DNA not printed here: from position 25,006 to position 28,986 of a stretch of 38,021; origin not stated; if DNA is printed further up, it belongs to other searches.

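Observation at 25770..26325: Zeta-toxin-like P-loop kinase embedded in the 1227-aa probable ejected virion protein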

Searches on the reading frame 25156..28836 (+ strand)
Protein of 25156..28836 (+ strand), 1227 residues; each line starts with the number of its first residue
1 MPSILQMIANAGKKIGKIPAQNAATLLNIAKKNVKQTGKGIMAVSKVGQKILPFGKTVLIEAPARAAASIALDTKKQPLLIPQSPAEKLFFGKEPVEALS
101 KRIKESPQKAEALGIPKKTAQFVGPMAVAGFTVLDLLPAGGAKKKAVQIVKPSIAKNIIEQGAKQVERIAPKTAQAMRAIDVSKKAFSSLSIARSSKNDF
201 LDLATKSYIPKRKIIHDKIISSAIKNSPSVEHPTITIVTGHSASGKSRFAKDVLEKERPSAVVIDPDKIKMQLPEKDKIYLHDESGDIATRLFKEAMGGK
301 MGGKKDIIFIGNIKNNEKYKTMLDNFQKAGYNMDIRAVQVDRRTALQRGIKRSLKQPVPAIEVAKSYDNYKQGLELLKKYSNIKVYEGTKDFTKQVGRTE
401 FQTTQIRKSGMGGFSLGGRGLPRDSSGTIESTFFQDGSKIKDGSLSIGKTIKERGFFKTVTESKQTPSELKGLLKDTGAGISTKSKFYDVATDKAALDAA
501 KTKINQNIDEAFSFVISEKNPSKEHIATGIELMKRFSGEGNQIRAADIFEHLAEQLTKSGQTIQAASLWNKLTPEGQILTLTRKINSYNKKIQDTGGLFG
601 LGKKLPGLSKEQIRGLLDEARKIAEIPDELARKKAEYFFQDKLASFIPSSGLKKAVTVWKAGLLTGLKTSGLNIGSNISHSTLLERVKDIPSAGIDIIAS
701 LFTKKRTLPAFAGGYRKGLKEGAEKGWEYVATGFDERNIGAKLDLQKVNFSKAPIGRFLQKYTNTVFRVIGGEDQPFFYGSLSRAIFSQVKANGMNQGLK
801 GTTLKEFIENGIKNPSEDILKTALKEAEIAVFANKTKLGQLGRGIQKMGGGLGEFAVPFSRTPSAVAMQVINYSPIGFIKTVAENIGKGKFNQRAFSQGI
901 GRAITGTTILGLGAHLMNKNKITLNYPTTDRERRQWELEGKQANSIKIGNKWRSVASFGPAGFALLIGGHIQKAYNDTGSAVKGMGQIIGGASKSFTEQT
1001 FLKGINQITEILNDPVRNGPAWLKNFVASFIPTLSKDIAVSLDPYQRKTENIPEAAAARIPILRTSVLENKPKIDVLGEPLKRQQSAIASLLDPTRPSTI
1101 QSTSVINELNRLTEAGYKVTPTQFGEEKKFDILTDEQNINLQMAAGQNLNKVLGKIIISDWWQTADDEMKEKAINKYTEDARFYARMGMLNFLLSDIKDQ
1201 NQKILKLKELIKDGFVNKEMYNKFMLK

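Call 3: search_protein_families(library=pfam, proteins=[window:25156-28836:+], max_evalue=1)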
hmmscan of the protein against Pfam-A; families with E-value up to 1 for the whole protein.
window:25156-28836:+ (1227 aa): 3 families
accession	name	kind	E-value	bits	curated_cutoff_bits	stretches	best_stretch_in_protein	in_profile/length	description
PF06414.18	Zeta_toxin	-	1.4e-15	57.7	22.3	1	225-381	9-177/199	Zeta toxin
PF13671.12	AAA_33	-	9.7e-09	36.1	27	1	236-362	2-132/143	AAA domain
PF13401.12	AAA_22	-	0.072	13.8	27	1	232-275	4-43/130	AAA domain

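Call 4: search_protein_families(library=phrogs, proteins=[window:25156-28836:+], max_evalue=0.01)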
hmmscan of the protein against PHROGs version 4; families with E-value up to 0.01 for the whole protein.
window:25156-28836:+ (1227 aa): 4 families
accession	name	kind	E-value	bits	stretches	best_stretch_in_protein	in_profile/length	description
phrog_6651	-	head and packaging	3.8e-14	52.6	1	901-1178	1021-1306/1375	internal virion protein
phrog_505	-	other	6.1e-12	46.6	1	234-390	3-158/295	polynucleotide kinase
phrog_2071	-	other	9.7e-06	26.6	1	231-386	14-154/282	ATPase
phrog_25145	-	unknown function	0.00081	19.6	1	194-353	71-234/308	-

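Call 5: search_dna_similar(query=window:25156-28836:+, collection=phages, mode=protein, max_rows=30)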
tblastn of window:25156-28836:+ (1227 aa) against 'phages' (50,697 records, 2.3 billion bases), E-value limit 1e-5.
Records with a match: 6; places in all: 6; records where one place covers at least 80% of the query: 0.
Best place of each record, by identity: <60% 6.
By first word of the organism name: Roseobacter 2; Caudoviricetes 1; Desulfovibrio 1; Pelagibacter 1; uncultured 1.
By host as written in the record: - 2; Paracoccaceae bacterium strain FZCC0037 1; Paracoccaceae bacterium strain FZCC0023 1; Desulfovibrio desulfuricans strain Edelweiss 1; Candidatus Pelagibacter ubique HTCC1063 1.
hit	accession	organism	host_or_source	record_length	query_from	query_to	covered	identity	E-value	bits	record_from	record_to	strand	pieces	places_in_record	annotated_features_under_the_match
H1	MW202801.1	Caudoviricetes sp.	Manatee Spring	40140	654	1082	35%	25.9%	1e-21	108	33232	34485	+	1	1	hypothetical protein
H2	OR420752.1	Roseobacter phage CRP-403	Paracoccaceae bacterium strain FZCC0037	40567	768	1167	33%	23.7%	1e-11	76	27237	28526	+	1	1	internal virion protein D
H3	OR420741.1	Roseobacter phage CRP-118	Paracoccaceae bacterium strain FZCC0023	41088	796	1167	30%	24.8%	3e-9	68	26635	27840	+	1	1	hypothetical protein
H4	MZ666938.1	Desulfovibrio phage ProddE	Desulfovibrio desulfuricans strain ...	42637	758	1085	27%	23.2%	1e-11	76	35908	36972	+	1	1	internal virion protein D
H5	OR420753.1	Pelagibacter phage HTVC041P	Candidatus Pelagibacter ubique HTCC1063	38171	810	1112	25%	23.4%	2e-7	62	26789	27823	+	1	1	internal virion protein D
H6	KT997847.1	uncultured phage_Deep1-GF2-KM23-C739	0.2-5 um-sized marine plankton sample ...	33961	854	1101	20%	24.2%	1e-6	59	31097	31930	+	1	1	internal virion protein D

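Call 10: search_solved_structures(query=window:25156-28836:+, max_evalue=0.1)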
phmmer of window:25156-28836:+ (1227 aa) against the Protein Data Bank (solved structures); distinct sequences matched with E-value up to 0.1: 1.
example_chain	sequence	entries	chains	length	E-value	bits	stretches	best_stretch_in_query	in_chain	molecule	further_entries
1gvn_B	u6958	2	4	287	0.017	16.1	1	221-280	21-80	ZETA | Zeta-toxin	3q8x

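Call 11: find_homologous_proteins(query=window:25156-28836:+, max_evalue=0.00001)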
Query window:25156-28836:+ (1227 aa): 3 proteins with E <= 0.00001 among 8000 candidates.
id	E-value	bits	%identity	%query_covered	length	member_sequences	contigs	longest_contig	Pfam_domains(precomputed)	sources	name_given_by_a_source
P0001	2.0e-15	74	29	31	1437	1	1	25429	-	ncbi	-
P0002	9.3e-15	72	24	60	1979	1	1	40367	PF18765.8,PF18760.8,PF01909.30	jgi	jgi:predicted nucleotidyltransferase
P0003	2.3e-14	70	21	65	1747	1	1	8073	-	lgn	-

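Call 13: search_protein_families(library=pfam, proteins=[P0001, P0002, P0003], max_evalue=0.01)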
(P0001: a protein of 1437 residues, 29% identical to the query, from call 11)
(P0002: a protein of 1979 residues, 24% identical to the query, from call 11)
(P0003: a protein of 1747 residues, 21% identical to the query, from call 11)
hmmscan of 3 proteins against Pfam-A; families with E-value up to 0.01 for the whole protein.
P0001 (1437 aa): 0 families

P0002 (1979 aa): 3 families
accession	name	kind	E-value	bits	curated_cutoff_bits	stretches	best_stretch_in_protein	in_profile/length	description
PF18760.7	ART-PolyVal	-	8.6e-16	59.4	31.2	1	415-551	8-131/140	ADP-Ribosyltransferase in polyvalent proteins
PF01909.29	NTP_transf_2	-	1.4e-07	32.3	21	1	615-674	14-77/93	Nucleotidyltransferase domain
PF18765.7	Polbeta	-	1.6e-06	28.6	26.9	1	614-681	12-78/93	Polymerase beta, Nucleotidyltransferase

P0003 (1747 aa): 0 families

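Call 27: search_protein_families(library=ncbifam, proteins=[window:25156-28836:+], max_evalue=0.01)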
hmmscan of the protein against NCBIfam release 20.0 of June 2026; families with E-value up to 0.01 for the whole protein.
window:25156-28836:+ (1227 aa): 2 families
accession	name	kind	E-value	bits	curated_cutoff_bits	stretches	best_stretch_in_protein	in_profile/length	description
NF005251.0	PRK06762.1-1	equivalog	0.00047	20.2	183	1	233-326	7-94/171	hypothetical protein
NF005255.0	PRK06762.2-2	equivalog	0.0079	16.2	140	0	234-336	4-99/163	hypothetical protein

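Call 37: find_related_loci(query=window:25156-28836:+, collection=viral_contigs, flank=10000)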
Query window:25156-28836:+ (1227 aa) in viral_contigs; peptide patterns used: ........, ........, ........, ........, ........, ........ (x = any residue, [..] = any of these).
23 stretches matched a pattern, but none encodes a relative of the query by tblastn (E <= 1e-3).

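Call 38: search_protein_representatives(protein=window:25237-28836:+)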
Query: 1200 residues. Proteins with E-value up to 0.001 (for the whole library): 10688; up to 1e-10: 6531; up to 1e-30: 1401. The best 150 are listed.
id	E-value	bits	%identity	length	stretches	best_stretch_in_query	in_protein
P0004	1.9e-296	1002.7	100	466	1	464-923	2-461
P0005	3.6e-228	776.7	41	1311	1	58-1198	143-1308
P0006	5.7e-192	656.8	43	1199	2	431-1197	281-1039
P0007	7.4e-191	653.1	42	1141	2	458-1198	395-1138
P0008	3.1e-189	647.8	45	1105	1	423-1197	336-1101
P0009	9.7e-189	646.1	46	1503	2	517-1184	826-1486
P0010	1.7e-187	642.0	45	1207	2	459-1197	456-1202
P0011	7.3e-186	636.6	46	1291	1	516-1197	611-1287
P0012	2.8e-182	624.7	41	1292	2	395-1198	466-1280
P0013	1.8e-181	622.1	46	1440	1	517-1198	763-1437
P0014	1.8e-181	622.0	43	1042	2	464-1196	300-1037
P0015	1.2e-180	619.3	44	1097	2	516-1186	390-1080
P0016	3.0e-180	618.0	45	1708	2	515-1198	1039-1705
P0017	9.6e-180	616.3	42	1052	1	421-1192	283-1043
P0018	2.8e-179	614.8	44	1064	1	448-1197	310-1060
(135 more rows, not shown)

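Call 43: search_protein_families(library=pfam, alignment_id=A1, max_evalue=0.001)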
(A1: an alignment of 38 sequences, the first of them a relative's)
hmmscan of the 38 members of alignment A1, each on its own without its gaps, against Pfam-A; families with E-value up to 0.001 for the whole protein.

A. member 1, P0005 (1311 aa): 3 families
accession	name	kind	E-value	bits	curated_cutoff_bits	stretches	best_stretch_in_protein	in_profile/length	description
PF06414.18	Zeta_toxin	-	9.3e-12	45.2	22.3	1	318-466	9-170/199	Zeta toxin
PF13671.12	AAA_33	-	5.6e-06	27.1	27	1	330-450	3-126/143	AAA domain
PF13173.12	AAA_14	-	0.00081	19.8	27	0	327-421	3-88/129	AAA domain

B. families by the number of members that match (of 38 scanned): 10 families
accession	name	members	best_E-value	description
PF06414.18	Zeta_toxin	3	4.7e-12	Zeta toxin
PF18760.7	ART-PolyVal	2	7.5e-13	ADP-Ribosyltransferase in polyvalent proteins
PF04607.23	RelA_SpoT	2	6.4e-09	Region found in RelA / SpoT proteins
PF00226.36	DnaJ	2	1.3e-06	DnaJ domain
PF13671.12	AAA_33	1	5.6e-06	AAA domain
PF01464.25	SLT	1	2.1e-05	Transglycosylase SLT domain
PF06737.19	Transglycosylas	1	0.00023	Transglycosylase-like domain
PF18765.7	Polbeta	1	0.00056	Polymerase beta, Nucleotidyltransferase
PF01909.29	NTP_transf_2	1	0.00062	Nucleotidyltransferase domain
PF13173.12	AAA_14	1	0.00081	AAA domain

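Call 56: find_encoding_contigs(protein=P0005, flank=10000, max_places=3)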
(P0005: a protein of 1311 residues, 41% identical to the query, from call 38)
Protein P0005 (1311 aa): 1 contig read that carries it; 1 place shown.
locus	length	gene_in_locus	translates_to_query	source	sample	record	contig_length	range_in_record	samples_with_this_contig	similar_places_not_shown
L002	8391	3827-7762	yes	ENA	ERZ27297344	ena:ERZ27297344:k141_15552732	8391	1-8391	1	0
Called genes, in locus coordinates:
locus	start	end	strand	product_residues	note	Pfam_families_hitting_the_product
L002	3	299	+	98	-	?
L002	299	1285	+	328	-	-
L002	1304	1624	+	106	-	-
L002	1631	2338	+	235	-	PF24175:SU10_adaptor (weak)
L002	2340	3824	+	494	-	PF01476:LysM, PF23462:LysM3_NFP (faint), PF23473:LysM3_LYK4_5 (faint), PF01476:LysM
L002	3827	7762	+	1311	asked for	PF06414:Zeta_toxin, PF13671:AAA_33 (weak)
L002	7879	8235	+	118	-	-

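Call 57: find_encoding_contigs(protein=window:25156-28836:+, flank=10000, max_places=3)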
Protein window:25156-28836:+ (1227 aa): 11 contigs read that carry it; 3 places shown.
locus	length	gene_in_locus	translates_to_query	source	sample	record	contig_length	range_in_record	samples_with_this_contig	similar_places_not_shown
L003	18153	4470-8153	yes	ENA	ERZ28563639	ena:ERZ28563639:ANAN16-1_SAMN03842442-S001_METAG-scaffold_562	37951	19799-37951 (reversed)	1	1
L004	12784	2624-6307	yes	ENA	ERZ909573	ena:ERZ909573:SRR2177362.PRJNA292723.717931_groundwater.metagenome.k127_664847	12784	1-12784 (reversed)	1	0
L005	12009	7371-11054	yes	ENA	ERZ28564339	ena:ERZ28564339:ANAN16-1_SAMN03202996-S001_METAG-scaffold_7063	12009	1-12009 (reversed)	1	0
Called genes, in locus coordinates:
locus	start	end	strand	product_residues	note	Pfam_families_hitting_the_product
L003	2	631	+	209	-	?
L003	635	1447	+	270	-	-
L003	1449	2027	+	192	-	PF21939:Gp10_C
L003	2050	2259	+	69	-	-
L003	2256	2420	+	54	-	-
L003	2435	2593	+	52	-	-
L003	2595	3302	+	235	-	-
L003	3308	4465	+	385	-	-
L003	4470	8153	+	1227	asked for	PF06414:Zeta_toxin, PF13671:AAA_33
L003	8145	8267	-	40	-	-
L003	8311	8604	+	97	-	PF16083:Phage_holin_3_3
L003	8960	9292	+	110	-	PF05866:RusA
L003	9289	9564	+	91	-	-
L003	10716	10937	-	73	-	-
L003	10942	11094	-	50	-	-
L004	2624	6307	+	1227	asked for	PF06414:Zeta_toxin, PF13671:AAA_33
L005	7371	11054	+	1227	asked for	PF06414:Zeta_toxin, PF13671:AAA_33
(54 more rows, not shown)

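Call 58: search_solved_structures(query=A1, max_evalue=1, show_alignments=0)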
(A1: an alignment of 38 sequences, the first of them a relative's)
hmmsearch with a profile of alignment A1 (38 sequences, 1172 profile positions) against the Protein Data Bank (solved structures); distinct sequences matched with E-value up to 1: 16.
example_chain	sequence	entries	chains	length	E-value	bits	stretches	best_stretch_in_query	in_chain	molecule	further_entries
9ijj_A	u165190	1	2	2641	0.062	14.5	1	117-276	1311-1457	Cilia and flagella associated protein 46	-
8f2u_T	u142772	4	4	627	0.09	14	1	89-341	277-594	Coiled-coil domain-containing protein 22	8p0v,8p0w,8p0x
5m6u_B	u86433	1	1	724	0.13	13.5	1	103-293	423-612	Phosphatidylinositol 3-kinase regulatory subunit alpha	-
7myn_B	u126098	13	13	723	0.16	13.1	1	102-293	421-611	Phosphatidylinositol 3-kinase regulatory subunit alpha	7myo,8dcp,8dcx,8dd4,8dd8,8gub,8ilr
8h36_G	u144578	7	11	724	0.16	13.1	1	102-293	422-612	Phosphatidylinositol 3-kinase regulatory subunit alpha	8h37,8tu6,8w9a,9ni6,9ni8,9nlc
6u1s_A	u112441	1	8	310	0.17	13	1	99-341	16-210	de novo designed 16-helix transmembrane nanopore, TMHC8_R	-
1b7g_O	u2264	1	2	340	0.27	12.4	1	331-446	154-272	PROTEIN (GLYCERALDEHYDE 3-PHOSPHATE DEHYDROGENASE)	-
4tql_A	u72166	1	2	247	0.3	12.2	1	272-486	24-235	Three helix bundle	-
3hhm_B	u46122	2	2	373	0.39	11.8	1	105-295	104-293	niSH2 p85alpha | Phosphatidylinositol 3-kinase regulatory subunit alpha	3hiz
4waf_B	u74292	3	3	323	0.41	11.8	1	103-278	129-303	Phosphatidylinositol 3-kinase regulatory subunit alpha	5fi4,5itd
6yej_A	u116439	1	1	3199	0.45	11.6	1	306-381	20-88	Huntingtin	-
7qen_B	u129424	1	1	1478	0.51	11.5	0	124-387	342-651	Structural maintenance of chromosomes protein 4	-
6uxv_C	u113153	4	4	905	0.54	11.4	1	32-412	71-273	SWI/SNF chromatin-remodeling complex subunit SNF5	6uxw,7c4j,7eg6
7egm_C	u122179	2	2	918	0.55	11.3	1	32-412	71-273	SWI/SNF chromatin-remodeling complex subunit SNF5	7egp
8dyu_A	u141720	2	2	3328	0.58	11.3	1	113-386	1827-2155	Cytoplasmic dynein 1 heavy chain 1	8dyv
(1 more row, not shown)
